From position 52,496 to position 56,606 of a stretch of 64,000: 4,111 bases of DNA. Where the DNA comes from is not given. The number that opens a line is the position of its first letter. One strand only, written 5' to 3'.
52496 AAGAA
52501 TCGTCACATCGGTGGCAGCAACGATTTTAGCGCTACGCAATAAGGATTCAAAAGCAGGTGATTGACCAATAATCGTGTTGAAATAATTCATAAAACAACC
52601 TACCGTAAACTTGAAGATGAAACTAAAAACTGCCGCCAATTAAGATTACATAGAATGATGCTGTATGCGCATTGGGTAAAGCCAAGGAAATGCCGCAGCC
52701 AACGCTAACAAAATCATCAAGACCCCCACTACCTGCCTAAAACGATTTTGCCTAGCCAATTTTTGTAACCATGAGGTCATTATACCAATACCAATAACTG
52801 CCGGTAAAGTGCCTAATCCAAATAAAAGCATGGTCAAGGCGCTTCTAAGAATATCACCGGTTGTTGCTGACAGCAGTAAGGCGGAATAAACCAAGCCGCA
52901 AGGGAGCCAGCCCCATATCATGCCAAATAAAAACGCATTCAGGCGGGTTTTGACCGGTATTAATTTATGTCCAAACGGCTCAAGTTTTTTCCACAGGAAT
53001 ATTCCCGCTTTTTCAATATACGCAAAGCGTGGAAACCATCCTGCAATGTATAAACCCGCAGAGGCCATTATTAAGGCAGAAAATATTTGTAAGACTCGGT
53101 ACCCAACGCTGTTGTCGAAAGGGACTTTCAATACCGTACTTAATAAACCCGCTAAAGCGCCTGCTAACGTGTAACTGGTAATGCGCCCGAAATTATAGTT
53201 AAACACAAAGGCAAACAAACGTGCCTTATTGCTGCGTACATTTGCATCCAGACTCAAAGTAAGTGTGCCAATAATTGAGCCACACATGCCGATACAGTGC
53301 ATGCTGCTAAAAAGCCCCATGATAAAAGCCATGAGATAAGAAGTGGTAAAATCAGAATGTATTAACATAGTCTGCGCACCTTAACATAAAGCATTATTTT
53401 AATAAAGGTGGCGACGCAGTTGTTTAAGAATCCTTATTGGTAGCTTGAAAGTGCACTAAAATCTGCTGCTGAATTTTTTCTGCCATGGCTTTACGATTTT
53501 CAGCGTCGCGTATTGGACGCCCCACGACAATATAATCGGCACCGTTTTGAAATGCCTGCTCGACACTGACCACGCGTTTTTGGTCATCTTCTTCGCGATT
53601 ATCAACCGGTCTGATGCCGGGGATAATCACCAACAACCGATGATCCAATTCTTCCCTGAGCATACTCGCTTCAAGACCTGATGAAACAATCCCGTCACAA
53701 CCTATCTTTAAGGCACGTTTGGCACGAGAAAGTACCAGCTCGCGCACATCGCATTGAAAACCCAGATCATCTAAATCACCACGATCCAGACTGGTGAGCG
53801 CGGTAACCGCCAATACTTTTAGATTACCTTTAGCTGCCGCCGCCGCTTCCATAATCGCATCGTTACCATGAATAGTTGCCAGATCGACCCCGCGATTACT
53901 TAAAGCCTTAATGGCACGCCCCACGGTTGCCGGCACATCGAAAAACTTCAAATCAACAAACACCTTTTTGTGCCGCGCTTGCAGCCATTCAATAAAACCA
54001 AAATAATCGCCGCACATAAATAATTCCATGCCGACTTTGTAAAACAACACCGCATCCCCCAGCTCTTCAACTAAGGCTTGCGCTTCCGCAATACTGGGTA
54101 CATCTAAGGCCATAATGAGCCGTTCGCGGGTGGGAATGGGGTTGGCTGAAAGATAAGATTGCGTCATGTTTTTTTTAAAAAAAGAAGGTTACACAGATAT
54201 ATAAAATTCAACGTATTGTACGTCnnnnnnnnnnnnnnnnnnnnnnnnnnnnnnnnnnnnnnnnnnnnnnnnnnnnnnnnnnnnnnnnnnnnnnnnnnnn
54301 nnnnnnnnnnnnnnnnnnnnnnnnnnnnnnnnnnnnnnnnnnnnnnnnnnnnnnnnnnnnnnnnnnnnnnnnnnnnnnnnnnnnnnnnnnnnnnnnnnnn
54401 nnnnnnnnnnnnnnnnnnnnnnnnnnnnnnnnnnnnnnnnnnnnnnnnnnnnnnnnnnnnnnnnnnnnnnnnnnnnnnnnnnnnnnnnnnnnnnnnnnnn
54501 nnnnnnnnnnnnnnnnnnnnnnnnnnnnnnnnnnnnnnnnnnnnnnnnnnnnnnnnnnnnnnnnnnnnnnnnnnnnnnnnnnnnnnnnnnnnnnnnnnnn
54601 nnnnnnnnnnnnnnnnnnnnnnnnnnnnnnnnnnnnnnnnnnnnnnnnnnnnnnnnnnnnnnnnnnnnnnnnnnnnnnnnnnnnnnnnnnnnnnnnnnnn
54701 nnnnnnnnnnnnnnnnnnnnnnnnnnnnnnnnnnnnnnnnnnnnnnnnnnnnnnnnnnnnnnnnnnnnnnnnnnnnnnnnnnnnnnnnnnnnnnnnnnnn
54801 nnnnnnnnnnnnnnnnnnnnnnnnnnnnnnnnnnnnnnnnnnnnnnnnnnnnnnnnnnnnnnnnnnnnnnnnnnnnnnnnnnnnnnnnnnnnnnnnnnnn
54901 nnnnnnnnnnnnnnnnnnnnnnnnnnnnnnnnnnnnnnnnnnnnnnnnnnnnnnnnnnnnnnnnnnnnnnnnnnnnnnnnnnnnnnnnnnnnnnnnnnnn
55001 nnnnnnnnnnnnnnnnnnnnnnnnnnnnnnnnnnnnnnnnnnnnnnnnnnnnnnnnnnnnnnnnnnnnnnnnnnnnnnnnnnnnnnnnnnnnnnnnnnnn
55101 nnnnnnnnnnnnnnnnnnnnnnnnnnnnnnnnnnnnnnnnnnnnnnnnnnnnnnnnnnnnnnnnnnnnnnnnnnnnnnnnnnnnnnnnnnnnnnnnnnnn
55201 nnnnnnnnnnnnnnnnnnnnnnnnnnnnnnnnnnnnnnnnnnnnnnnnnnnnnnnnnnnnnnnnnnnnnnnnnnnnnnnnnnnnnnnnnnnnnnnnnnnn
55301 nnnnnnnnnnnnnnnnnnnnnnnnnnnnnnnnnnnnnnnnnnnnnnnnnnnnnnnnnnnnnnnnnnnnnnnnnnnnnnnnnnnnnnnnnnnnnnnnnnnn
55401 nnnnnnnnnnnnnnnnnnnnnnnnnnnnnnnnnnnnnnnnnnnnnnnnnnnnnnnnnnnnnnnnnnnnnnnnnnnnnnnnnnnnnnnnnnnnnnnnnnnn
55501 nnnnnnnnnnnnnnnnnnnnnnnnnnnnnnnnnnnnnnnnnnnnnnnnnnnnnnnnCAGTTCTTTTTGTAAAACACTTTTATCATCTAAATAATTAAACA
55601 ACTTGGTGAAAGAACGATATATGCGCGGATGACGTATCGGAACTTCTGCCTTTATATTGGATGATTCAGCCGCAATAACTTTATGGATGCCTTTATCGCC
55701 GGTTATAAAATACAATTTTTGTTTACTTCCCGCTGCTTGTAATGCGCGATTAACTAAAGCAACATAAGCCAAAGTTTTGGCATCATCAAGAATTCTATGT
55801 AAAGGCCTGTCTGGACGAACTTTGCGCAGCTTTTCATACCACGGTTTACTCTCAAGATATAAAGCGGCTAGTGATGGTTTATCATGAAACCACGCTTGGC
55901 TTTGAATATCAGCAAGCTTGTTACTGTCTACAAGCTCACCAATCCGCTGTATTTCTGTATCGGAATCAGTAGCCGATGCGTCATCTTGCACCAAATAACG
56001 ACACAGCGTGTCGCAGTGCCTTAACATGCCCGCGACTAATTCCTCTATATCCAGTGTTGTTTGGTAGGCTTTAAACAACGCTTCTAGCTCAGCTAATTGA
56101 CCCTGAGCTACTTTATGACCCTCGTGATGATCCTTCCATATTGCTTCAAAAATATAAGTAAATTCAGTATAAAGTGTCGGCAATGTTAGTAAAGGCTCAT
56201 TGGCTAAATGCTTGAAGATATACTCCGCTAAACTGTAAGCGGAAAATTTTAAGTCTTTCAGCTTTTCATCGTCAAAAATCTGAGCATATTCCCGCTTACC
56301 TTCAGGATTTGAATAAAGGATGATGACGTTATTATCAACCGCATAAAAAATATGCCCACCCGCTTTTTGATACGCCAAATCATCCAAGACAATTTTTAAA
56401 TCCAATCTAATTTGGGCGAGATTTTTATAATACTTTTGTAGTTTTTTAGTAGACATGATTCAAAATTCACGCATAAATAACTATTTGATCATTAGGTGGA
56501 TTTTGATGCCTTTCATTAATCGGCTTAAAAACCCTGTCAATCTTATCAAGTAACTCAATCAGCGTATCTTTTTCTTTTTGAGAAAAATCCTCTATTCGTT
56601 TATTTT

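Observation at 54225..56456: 743-aa protein: split PIN-like acidic motifs plus a TPR-like C-terminal half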

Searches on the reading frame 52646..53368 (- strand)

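Call 11: search_protein_families(library=pfam, proteins=[window:52646-53368:-], max_evalue=1)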
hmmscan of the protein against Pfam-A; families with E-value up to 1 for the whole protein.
window:52646-53368:- (240 aa): 3 families
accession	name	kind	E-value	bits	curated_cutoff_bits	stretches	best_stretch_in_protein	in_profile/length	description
PF13386.12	DsbD_2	-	5e-51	173.9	24.9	1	13-223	1-198/199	Cytochrome C biogenesis protein transmembrane region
PF12911.12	OppC_N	-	0.055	13.8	23.9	1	206-233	11-39/53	N-terminal TM domain of oligopeptide transport permease C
PF19053.6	EccD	-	0.72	9.1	30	0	67-112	252-297/339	EccD-like transmembrane domain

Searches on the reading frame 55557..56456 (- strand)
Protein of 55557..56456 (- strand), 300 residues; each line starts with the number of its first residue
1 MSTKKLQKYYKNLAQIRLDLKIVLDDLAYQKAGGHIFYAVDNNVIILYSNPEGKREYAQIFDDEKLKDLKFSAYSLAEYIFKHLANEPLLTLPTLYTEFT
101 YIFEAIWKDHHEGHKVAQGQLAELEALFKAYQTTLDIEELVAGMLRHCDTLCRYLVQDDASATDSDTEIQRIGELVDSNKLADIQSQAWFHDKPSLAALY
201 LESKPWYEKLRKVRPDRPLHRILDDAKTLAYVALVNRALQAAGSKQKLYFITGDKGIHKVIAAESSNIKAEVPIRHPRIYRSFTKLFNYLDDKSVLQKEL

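Call 68: predict_structure(alignment_id=A4)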
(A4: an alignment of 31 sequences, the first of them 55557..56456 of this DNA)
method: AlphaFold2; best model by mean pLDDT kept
length: 300 residues; sequences in the alignment: 31
mean_pLDDT: 89.1   pTM: 0.84
mean pLDDT of the five models: 89.1, 87.8, 86.9, 86.3, 84.4
residues with pLDDT >= 90: 190; 70-90: 87; 50-70: 23; < 50: 0
segments of 3 or more residues with pLDDT < 50: none
pLDDT, mean of each block of 10 residues (from residue 1): 92 91 90 95 96 93 92 93 93 94 91 86 88 87 84 68 84 93 92 93 97 95 96 95 93 95 79 92 70 64
secondary structure, 60 per line:
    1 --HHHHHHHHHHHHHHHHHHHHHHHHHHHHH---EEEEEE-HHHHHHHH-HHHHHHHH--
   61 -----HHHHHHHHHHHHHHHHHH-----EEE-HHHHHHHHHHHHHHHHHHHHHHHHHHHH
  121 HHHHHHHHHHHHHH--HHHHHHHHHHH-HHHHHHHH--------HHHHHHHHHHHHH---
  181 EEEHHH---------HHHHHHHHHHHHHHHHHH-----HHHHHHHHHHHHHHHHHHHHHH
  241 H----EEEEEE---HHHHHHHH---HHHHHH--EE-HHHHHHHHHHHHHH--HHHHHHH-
elements in order: H3-31 E35-40 H42-49 H51-58 H66-83 E89-91 H93-134 H137-147 H149-156 H165-177 E181-183 H196-213 H219-241 E246-251 H255-262 H266-271 H277-290 H293-299

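Call 71: fold_search(model_id=the predicted structure, library=pdb)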
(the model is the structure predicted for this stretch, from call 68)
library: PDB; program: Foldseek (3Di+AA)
matches with E <= 10: 122; with E <= 0.001: 0
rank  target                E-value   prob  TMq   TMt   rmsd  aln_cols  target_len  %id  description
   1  8ssg_F                3.0e-02  0.97  0.30  0.45  11.1       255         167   11  Minimal protein-only/RNA-free Ribonuclease P from Hydrogenobacter thermophilus (released 2023-10-18)
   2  8ssg_B                9.0e-02  0.85  0.29  0.42  11.6       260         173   12  Minimal protein-only/RNA-free Ribonuclease P from Hydrogenobacter thermophilus (released 2023-10-18)
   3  8ssf_A                9.9e-02  0.91  0.32  0.48   9.0       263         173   11  Minimal protein-only/RNA-free Ribonuclease P from Hydrogenobacter thermophilus (released 2023-10-18)
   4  8ssg_E                1.1e-01  0.87  0.30  0.46  11.3       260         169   11  Minimal protein-only/RNA-free Ribonuclease P from Hydrogenobacter thermophilus (released 2023-10-18)
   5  8ssg_G                1.5e-01  0.66  0.27  0.39  11.9       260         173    9  Minimal protein-only/RNA-free Ribonuclease P from Hydrogenobacter thermophilus (released 2023-10-18)
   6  8ssf_B                1.9e-01  0.77  0.30  0.44  10.8       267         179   12  Minimal protein-only/RNA-free Ribonuclease P from Hydrogenobacter thermophilus (released 2023-10-18)
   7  2aml_A                4.0e-01  0.04  0.12  0.10  23.5       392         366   10  Crystal structure of Lmo0035 protein (46906266) from LISTERIA MONOCYTOGENES 4b F2365 at 1.50 A resolution (released 2005-10-18)
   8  7z37_DP1              6.8e-01  0.14  0.20  0.22  27.9       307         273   12  Structure of the RAF1-HSP90-CDC37 complex (RHC-II) (released 2022-09-14)
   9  5fwl_E                8.3e-01  0.12  0.18  0.21  27.5       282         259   10  Atomic cryoEM structure of Hsp90-Cdc37-Cdk4 complex (released 2016-07-06)
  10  6ny5_A                1.3e+00  0.04  0.12  0.10  21.4       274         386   12  Crystal structure of the PUM-HD domain of S. pombe Puf1 in complex with RNA (released 2019-07-03)
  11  6qpq_C                1.4e+00  0.08  0.17  0.14  15.7       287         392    9  The structure of the cohesin head module elucidates the mechanism of ring opening (released 2020-02-05)
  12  2vkh_B                1.8e+00  0.05  0.18  0.12  18.7       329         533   10  CRYSTAL STRUCTURE OF THE CATALYTIC DOMAIN OF LETHAL TOXIN FROM CLOSTRIDIUM SORDELLII IN COMPLEX WITH UDP-GLC AND CALCI (released 2008-03-18)
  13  9nyo_B                1.9e+00  0.08  0.15  0.18  14.7       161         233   13  Clostridium acetobutylicum alcohol dehydrogenase bound to NADP+, disordered nicotinamide (released 2025-07-02)
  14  4lzj_A                1.9e+00  0.03  0.14  0.14  21.3       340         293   11  Crystal Structure of MurQ from H.influenzae with bound inhibitor (released 2014-02-26)
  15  9r2l_C                2.0e+00  0.35  0.18  0.35   4.6        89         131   16  De novo designed N37 protein fold (released 2025-05-14)
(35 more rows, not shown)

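Call 76: fold_search(model_id=the predicted structure, library=viral)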
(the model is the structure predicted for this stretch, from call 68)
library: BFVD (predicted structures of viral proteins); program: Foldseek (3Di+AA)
matches with E <= 10: 83; with E <= 0.001: 0
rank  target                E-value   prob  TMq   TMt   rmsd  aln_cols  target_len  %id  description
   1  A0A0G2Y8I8            8.9e-01  0.09  0.15  0.10  21.4       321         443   10  arginine--tRNA ligase [Acanthamoeba polyphaga mimivirus]
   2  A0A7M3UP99            1.6e+00  0.21  0.20  0.12  14.4       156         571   13  Uncharacterized protein [Pyramimonas orientalis virus]
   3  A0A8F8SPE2            1.7e+00  0.07  0.14  0.18  15.9       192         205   11  (no name in the UniProt tables at hand)
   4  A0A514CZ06            1.8e+00  0.08  0.13  0.07  15.0       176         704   15  SF3 helicase domain-containing protein [Picornavirales sp.]
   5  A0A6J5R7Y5            2.8e+00  0.06  0.14  0.11  24.8       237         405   17  Uncharacterized protein [uncultured Caudovirales phage]
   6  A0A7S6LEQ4            2.8e+00  0.02  0.13  0.04  26.9       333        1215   12  (no name in the UniProt tables at hand)
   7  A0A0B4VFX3            3.1e+00  0.02  0.10  0.11  23.5       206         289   11  Sulfhydryl oxidase [Tipula oleracea nudivirus]
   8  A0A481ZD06            3.4e+00  0.03  0.14  0.14  22.7       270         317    9  Flap endonuclease (Fragment) [Pithovirus LCPAC406]
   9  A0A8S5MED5            3.6e+00  0.09  0.18  0.24  22.7       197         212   11  Tetratricopeptide repeat [Siphoviridae sp. ctS1E53]
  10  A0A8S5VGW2            3.6e+00  0.04  0.18  0.14  20.9       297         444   10  Uncharacterized protein [Myoviridae sp. ctkfK18]
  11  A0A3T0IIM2            3.6e+00  0.02  0.14  0.11  28.8       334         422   13  Uncharacterized protein [Vibrio virus vB_VspP_SBP1]
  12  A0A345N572            3.8e+00  0.23  0.12  0.19  10.8        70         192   14  (no name in the UniProt tables at hand)
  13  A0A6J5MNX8            3.8e+00  0.08  0.12  0.16  25.9       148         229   11  Uncharacterized protein [uncultured Caudovirales phage]
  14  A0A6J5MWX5            3.8e+00  0.02  0.11  0.04  22.4       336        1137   10  Large polyvalent protein associated domain-containing protein [uncultured Caudovirales phage]
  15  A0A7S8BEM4            3.9e+00  0.14  0.12  0.25   6.2        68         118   20  Uncharacterized protein [Medusavirus stheno T3]
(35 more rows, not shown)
